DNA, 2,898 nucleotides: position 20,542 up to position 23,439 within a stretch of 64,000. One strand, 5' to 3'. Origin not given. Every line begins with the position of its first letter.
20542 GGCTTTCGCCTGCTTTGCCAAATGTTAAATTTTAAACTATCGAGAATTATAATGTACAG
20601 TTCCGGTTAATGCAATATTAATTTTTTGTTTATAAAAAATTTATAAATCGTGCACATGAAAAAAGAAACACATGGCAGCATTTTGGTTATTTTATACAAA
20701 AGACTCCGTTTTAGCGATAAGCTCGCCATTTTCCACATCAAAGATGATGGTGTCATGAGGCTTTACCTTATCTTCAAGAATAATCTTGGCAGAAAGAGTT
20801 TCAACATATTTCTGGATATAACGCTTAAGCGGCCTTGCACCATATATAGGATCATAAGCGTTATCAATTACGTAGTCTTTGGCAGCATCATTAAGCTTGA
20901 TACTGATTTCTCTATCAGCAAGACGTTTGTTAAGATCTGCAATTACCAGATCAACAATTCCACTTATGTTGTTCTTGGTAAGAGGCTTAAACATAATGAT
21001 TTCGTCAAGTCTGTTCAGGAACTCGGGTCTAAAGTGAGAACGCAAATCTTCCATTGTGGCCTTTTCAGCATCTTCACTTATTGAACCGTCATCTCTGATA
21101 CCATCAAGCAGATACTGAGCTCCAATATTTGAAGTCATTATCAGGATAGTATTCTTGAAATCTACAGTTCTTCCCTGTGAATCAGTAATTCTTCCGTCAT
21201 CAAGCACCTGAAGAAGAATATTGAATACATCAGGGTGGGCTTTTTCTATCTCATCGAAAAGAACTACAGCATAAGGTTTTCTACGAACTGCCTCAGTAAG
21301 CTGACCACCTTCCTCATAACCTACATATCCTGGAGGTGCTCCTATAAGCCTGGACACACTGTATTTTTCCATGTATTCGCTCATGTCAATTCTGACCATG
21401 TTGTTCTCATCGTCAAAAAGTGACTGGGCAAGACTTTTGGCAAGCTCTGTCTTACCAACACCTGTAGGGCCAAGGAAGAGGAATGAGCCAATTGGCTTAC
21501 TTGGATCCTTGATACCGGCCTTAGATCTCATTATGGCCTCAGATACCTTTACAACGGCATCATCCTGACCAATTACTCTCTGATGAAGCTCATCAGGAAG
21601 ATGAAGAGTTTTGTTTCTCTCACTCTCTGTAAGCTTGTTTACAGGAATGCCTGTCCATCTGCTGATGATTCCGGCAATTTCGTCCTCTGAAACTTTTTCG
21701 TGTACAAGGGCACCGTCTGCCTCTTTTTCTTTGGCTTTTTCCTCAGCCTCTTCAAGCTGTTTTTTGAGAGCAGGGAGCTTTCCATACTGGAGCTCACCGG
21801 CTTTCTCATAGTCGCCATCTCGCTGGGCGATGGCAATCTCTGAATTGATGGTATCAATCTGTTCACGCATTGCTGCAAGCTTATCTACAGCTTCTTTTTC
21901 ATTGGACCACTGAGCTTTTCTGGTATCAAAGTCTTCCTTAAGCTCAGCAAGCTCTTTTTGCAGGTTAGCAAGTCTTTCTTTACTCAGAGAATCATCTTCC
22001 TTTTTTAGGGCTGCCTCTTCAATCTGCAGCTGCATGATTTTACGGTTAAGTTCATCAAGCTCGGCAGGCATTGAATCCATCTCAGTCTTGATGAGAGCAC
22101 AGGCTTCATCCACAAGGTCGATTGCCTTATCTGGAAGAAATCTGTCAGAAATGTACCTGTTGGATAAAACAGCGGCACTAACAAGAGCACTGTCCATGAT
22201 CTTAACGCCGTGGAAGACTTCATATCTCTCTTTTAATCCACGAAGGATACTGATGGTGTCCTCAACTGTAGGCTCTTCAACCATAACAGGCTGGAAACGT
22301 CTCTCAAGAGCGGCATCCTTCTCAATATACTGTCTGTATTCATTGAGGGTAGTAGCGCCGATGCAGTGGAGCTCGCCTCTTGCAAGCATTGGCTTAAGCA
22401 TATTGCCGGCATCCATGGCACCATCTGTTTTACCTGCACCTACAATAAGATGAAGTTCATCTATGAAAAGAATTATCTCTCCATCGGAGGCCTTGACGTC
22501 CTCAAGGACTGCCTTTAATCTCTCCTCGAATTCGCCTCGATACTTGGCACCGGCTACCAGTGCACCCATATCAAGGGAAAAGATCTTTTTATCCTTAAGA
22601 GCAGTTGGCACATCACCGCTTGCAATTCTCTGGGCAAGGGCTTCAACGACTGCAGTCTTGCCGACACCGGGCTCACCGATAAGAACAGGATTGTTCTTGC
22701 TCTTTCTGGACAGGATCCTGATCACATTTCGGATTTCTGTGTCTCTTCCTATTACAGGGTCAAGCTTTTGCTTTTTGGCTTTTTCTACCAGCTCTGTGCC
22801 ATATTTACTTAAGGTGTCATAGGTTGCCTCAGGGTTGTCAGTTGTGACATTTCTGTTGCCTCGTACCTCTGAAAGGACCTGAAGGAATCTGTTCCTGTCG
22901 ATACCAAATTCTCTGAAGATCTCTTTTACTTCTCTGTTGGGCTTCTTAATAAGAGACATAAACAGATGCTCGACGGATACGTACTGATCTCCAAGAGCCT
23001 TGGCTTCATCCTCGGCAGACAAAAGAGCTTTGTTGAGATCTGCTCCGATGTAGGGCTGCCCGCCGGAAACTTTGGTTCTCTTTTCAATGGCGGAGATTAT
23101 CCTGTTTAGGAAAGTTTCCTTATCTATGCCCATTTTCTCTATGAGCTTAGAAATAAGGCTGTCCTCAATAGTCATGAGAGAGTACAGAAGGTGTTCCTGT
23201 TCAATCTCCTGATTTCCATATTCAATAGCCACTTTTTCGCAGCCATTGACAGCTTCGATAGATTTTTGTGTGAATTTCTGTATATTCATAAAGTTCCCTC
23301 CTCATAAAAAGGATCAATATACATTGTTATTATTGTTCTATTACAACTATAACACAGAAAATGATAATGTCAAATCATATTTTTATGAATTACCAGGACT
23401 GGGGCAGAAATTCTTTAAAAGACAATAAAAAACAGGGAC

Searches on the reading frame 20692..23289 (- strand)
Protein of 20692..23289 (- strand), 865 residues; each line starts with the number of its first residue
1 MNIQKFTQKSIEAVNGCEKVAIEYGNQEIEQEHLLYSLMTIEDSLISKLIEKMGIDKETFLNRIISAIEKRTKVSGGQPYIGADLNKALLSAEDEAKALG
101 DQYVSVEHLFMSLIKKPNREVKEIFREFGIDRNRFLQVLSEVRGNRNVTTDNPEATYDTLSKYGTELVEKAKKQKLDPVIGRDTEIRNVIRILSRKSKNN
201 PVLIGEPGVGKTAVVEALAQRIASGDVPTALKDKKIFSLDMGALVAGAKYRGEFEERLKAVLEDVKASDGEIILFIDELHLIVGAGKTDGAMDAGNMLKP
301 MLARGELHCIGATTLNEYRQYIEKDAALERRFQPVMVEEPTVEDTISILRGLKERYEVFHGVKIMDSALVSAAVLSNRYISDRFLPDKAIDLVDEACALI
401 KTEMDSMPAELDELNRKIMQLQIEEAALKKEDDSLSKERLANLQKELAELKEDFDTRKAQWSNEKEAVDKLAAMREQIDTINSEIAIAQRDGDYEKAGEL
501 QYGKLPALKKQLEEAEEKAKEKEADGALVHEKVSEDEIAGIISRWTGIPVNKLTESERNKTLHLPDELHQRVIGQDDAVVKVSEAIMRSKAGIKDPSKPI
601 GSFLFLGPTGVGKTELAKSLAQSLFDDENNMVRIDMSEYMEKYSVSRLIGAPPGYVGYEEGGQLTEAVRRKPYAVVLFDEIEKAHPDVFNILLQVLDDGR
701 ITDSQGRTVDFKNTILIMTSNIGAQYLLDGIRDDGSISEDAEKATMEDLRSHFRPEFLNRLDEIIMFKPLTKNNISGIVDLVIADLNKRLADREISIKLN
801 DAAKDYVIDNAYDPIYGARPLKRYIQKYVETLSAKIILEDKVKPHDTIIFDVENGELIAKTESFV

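Call 21: search_protein_families(library=pfam, proteins=[window:20692-23289:-])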
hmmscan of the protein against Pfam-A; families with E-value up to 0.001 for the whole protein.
window:20692-23289:- (865 aa): 36 families (the best 25 are shown)
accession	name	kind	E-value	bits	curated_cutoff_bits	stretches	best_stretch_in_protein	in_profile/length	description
PF07724.20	AAA_2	-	5.4e-75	251.4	27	1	598-764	1-166/166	AAA domain (Cdc48 subfamily)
PF17871.7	AAA_lid_9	-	1e-34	119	22.8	1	341-443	1-103/104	AAA lid domain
PF00004.35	AAA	-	9.4e-27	94.5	21.2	2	202-315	2-110/131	ATPase family associated with various cellular activities (AAA)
PF02861.25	Clp_N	-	2e-25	89.1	20.7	2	92-144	1-53/53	Clp amino terminal domain, pathogenicity island component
PF10431.15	ClpB_D2-small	-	2.7e-23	82.3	21.9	1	770-849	1-80/81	C-terminal, D2-small domain, of ClpB protein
PF07728.20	AAA_5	-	1.1e-19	71.2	22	1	603-722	2-123/139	AAA domain (dynein-related subfamily)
PF13191.12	AAA_16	-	5.8e-12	46.8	32.6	1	179-225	2-51/167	AAA ATPase domain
PF13401.12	AAA_22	-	1.1e-10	42.3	27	0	603-698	8-110/130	AAA domain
PF00158.32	Sigma54_activat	-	7.2e-10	39.2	20.2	1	593-704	15-125/168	Sigma-54 interaction domain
PF20720.3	nSTAND3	-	1.7e-07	31.5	27.2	0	604-642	21-59/155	Novel STAND NTPase 3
PF12775.13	AAA_7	-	2.6e-07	30.8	25.8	0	602-649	35-82/181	P-loop containing dynein motor region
PF13173.12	AAA_14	-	3.1e-07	30.9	27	0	604-699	6-88/129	AAA domain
PF01637.24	ATPase_2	-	3.2e-07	30.8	33.2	0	182-286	4-126/225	ATPase domain predominantly from Archaea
PF05729.18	NACHT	-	3.4e-06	27.4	26.7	0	202-244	4-45/167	NACHT domain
PF01695.23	IstB_IS21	-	6.4e-06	26.3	24.1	0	604-623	96-115/238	IstB-like ATP binding protein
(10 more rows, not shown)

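Call 69: find_encoding_contigs(protein=window:20692-23289:-, flank=1000, max_places=4)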
Protein window:20692-23289:- (865 aa): 24 contigs read that carry it; 3 places shown.
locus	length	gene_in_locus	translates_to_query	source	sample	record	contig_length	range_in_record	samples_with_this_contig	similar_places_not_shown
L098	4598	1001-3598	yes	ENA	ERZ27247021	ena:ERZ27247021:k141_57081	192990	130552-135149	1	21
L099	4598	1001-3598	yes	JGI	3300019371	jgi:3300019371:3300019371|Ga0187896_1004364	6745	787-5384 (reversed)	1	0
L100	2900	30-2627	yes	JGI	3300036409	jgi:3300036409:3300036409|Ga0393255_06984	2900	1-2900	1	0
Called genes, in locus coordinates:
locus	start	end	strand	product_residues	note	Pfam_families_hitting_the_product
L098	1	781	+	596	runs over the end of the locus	-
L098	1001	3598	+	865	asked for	PF02861:Clp_N, PF23569:NBD_SMAX1, PF00004:AAA, PF17871:AAA_lid_9, PF00004:AAA, PF07724:AAA_2, PF07728:AAA_5, PF10431:ClpB_D2-small, +11 more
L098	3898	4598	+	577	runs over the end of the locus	PF17201:Cache_3-Cache_2, PF17202:sCache_3_3, PF07889:DUF1664 (faint), PF00015:MCPsignal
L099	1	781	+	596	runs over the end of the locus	-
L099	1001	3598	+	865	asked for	PF02861:Clp_N, PF23569:NBD_SMAX1, PF00004:AAA, PF17871:AAA_lid_9, PF00004:AAA, PF07724:AAA_2, PF07728:AAA_5, PF10431:ClpB_D2-small, +11 more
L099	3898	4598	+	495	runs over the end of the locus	?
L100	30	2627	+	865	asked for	PF02861:Clp_N, PF23569:NBD_SMAX1, PF00004:AAA, PF17871:AAA_lid_9, PF00004:AAA, PF07724:AAA_2, PF07728:AAA_5, PF10431:ClpB_D2-small, +11 more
